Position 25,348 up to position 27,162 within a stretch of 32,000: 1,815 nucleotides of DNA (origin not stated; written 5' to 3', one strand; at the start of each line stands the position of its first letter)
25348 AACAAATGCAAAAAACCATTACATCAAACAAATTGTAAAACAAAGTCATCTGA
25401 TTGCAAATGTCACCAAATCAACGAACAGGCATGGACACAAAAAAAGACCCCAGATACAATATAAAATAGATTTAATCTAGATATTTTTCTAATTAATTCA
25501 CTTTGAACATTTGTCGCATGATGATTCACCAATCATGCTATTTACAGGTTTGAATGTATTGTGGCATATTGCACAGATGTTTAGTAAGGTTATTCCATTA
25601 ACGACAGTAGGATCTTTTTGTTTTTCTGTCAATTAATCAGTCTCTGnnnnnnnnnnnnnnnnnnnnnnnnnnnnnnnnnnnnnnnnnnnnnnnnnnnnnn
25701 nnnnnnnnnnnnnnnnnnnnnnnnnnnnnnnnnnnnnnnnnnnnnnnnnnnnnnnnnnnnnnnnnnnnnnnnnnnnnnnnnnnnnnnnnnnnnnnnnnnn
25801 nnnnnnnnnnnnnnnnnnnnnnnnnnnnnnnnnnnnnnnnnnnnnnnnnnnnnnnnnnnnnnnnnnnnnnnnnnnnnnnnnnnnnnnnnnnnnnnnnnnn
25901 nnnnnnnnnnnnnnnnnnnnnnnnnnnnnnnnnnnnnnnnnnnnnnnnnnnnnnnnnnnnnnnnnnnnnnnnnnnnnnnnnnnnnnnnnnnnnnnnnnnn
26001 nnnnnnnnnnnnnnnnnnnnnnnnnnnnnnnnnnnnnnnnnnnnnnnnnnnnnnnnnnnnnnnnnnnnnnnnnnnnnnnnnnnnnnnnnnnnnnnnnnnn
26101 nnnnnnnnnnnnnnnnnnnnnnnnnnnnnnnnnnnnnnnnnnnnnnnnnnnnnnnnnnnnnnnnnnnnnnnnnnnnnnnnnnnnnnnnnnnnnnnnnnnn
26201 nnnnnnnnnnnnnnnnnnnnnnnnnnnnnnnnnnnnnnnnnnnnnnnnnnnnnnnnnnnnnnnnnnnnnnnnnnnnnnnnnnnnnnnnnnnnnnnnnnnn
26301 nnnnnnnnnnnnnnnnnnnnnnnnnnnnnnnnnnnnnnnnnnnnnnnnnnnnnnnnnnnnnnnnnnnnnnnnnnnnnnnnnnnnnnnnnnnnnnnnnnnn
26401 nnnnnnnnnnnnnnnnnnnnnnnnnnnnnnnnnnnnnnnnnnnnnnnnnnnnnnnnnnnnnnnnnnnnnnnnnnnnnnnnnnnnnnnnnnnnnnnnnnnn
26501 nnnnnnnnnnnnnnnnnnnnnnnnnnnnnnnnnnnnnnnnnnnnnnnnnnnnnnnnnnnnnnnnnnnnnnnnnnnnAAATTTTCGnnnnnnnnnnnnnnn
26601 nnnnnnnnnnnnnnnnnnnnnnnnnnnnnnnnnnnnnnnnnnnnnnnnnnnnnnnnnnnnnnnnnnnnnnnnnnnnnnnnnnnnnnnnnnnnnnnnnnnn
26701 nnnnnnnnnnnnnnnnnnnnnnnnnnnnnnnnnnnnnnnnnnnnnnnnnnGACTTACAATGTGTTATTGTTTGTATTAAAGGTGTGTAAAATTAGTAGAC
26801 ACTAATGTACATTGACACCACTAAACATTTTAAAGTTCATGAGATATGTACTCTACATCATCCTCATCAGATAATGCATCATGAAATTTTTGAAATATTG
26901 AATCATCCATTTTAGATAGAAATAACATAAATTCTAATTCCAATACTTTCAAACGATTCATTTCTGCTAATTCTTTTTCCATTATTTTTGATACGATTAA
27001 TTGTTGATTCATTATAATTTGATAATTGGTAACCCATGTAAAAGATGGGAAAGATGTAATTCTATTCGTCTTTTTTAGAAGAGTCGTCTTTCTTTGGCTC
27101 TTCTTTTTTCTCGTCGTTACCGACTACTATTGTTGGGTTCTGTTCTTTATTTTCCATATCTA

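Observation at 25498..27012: Second TFB cassette: same helical-miniprotein family upstream, Zn-ribbons on both flanks of TFB-2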

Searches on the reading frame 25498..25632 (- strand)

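Call 5: search_protein_families(library=pfam, proteins=[window:25498-25632:-], max_evalue=1)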
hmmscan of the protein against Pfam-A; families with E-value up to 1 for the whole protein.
window:25498-25632:- (44 aa): 1 family
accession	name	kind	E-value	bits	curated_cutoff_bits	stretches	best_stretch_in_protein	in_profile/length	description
PF10367.15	zf-Vps39_C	-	0.28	11.2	24.7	1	15-28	7-20/41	Vacuolar sorting protein 39 C-terminal zinc finger domain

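Call 76: search_protein_families(library=phrogs, proteins=[window:25498-25632:-], max_evalue=0.01)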
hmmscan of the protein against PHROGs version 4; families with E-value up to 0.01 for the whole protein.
window:25498-25632:- (44 aa): 0 families

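Call 77: search_protein_families(library=ncbifam, proteins=[window:25498-25632:-], max_evalue=0.01)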
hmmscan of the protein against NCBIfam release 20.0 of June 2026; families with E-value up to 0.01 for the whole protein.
window:25498-25632:- (44 aa): 0 families

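Call 78: search_protein_families(library=padloc, proteins=[window:25498-25632:-], max_evalue=0.01)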
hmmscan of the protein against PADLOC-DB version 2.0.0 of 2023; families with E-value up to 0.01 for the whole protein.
window:25498-25632:- (44 aa): 0 families

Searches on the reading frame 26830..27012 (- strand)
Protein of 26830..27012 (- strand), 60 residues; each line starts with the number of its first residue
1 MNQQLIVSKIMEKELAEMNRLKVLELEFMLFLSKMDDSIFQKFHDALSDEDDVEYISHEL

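Call 5: search_protein_families(library=pfam, proteins=[window:26830-27012:-], max_evalue=1)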
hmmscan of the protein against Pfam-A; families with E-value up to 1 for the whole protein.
window:26830-27012:- (60 aa): 2 families
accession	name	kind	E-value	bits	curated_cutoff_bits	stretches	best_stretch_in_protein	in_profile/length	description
PF23309.1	DUF7083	-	0.015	15.8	27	1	29-57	47-75/90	Domain of unknown function (DUF7083)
PF22147.1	AcrIC5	-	0.065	13.8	27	1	26-55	8-37/53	Anti-CRISPR protein AcrIC5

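Call 76: search_protein_families(library=phrogs, proteins=[window:26830-27012:-], max_evalue=0.01)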
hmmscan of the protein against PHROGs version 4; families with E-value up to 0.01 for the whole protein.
window:26830-27012:- (60 aa): 0 families

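Call 77: search_protein_families(library=ncbifam, proteins=[window:26830-27012:-], max_evalue=0.01)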
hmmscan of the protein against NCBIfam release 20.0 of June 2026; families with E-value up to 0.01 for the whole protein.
window:26830-27012:- (60 aa): 0 families

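Call 78: search_protein_families(library=padloc, proteins=[window:26830-27012:-], max_evalue=0.01)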
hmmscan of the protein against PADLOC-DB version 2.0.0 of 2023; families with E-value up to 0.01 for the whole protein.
window:26830-27012:- (60 aa): 0 families
